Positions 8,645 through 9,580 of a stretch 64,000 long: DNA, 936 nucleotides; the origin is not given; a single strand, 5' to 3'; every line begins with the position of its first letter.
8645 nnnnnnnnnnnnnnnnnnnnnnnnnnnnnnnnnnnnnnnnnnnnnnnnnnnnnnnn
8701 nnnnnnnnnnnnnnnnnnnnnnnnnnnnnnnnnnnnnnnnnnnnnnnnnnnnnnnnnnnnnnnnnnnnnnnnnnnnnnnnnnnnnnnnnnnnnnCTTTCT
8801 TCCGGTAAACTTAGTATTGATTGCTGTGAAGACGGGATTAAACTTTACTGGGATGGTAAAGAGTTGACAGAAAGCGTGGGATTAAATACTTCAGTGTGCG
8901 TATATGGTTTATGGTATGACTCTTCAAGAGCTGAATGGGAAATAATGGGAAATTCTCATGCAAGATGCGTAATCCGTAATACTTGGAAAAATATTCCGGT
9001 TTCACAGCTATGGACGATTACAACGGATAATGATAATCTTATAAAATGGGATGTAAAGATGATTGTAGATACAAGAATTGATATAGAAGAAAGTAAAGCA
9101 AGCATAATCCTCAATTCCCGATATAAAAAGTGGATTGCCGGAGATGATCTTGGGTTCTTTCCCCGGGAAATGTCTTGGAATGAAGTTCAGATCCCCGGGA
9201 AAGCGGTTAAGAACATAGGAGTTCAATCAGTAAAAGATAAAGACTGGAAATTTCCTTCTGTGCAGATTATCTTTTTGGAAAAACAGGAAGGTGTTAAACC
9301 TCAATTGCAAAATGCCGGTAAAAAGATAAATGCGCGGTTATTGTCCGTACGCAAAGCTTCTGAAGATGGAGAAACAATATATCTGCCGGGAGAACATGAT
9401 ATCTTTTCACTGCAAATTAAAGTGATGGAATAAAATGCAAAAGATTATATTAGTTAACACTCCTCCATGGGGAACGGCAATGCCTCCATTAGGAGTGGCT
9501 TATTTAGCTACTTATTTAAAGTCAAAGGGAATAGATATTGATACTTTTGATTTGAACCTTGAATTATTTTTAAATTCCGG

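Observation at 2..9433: Unassigned roughly 110-aa Trp-rich repeat domain, always fused to radical SAM-SPASM enzymes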

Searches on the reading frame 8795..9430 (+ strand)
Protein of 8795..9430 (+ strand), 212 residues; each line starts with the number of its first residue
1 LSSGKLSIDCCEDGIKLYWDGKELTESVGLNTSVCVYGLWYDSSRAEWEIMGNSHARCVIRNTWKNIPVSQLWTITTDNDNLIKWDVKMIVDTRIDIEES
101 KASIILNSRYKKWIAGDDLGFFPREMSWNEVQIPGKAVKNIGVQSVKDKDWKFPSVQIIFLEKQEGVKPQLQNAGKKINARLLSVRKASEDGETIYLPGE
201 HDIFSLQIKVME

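Call 82: predict_structure(alignment_id=A5)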
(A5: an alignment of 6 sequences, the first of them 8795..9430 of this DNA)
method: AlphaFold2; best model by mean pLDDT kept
length: 212 residues; sequences in the alignment: 6
mean_pLDDT: 87.2   pTM: 0.85
mean pLDDT of the five models: 87.2, 83.4, 79.9, 74.8, 59.9
residues with pLDDT >= 90: 120; 70-90: 73; 50-70: 17; < 50: 2
segments of 3 or more residues with pLDDT < 50: none
pLDDT, mean of each block of 10 residues (from residue 1): 77 89 92 94 93 90 96 91 95 95 93 87 78 72 79 87 75 85 87 86 93 85
secondary structure, 60 per line:
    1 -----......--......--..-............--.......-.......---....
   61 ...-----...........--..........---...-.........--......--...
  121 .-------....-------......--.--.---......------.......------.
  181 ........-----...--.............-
elements in order: E6-11 E14-19 E25-36 E39-42 E47-53 E57-63 E69-79 E82-91 E95-97 E99-107 E110-115 E118-121 E129-132 E140-145 E155-160 E167-173 E180-188 E194-196 E199-211
